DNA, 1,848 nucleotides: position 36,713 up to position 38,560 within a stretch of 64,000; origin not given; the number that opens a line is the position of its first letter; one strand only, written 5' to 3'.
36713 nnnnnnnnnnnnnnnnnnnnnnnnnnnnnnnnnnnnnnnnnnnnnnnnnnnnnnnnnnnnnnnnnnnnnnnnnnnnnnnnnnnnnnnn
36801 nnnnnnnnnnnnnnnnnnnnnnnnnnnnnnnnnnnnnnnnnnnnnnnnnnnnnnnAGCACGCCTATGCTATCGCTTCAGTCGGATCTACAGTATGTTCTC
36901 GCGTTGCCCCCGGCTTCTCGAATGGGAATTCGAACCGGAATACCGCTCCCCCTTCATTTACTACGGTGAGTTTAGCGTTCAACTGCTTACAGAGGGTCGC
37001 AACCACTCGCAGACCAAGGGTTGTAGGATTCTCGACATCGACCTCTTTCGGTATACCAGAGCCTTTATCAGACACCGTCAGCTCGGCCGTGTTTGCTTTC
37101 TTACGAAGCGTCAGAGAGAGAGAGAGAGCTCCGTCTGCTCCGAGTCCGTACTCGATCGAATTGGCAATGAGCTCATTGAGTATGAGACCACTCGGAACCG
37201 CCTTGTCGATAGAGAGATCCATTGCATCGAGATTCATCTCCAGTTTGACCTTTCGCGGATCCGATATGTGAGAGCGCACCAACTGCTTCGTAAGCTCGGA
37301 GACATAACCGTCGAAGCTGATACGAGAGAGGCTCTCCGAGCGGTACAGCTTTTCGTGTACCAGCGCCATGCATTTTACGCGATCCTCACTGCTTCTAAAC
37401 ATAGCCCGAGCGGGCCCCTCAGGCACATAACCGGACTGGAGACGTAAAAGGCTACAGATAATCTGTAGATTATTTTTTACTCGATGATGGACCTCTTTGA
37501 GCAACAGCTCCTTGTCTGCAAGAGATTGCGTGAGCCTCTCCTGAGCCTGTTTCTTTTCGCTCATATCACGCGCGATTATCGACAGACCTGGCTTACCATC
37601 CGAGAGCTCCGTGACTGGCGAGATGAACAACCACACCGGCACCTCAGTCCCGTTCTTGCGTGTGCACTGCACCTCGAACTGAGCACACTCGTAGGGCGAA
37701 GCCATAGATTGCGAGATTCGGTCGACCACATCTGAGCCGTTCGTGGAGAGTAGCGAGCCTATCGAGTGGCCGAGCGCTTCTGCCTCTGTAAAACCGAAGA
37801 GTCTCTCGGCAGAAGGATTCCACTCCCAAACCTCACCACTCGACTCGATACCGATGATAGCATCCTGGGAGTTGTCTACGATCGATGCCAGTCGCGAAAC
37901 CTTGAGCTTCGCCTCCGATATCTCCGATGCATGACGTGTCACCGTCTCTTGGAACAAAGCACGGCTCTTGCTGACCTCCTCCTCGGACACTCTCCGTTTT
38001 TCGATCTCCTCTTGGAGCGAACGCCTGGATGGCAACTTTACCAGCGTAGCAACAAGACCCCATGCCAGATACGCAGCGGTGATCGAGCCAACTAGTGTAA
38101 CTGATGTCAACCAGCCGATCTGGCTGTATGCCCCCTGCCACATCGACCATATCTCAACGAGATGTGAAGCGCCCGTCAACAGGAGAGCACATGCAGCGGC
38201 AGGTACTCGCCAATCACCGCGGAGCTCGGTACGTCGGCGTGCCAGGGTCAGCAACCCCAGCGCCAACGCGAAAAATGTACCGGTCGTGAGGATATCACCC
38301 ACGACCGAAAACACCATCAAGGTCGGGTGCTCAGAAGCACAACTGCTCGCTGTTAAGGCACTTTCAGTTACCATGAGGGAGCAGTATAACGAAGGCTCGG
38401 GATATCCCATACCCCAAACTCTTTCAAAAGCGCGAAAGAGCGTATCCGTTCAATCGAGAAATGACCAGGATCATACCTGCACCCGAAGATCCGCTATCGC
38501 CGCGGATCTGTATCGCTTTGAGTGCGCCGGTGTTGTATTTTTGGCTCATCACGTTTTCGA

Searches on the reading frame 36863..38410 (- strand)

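Call 9: search_protein_families(library=pfam, proteins=[window:36863-38410:-], max_evalue=0.001)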
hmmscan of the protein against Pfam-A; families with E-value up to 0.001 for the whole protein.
window:36863-38410:- (515 aa): 9 families
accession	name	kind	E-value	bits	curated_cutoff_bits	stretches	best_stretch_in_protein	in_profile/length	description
PF07568.18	HisKA_2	-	6e-27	94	22.3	1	306-380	1-75/76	Histidine kinase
PF13426.13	PAS_9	-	1.6e-14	54.5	27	1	183-285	2-103/103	PAS domain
PF00989.32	PAS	-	3e-12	47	22.6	1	173-282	2-112/113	PAS fold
PF25487.1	ETR1_N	-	9.1e-12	45.5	27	1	31-125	2-96/97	Ethylene receptor 1-like, N-terminal domain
PF02518.31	HATPase_c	-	7.7e-10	39.6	26.4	1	409-498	8-110/111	Histidine kinase-, DNA gyrase B-, and HSP90-like ATPase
PF08448.16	PAS_4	-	8.6e-08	32.8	23.1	1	178-287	1-109/110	PAS fold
PF13188.13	PAS_8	-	8e-05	22.8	21.8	1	173-220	2-46/65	PAS domain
PF07536.20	HWE_HK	-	0.00028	22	22.8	1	306-360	1-53/83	HWE histidine kinase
PF13581.12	HATPase_c_2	-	0.00035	21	27.4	0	407-475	32-110/127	Histidine kinase-like ATPase domain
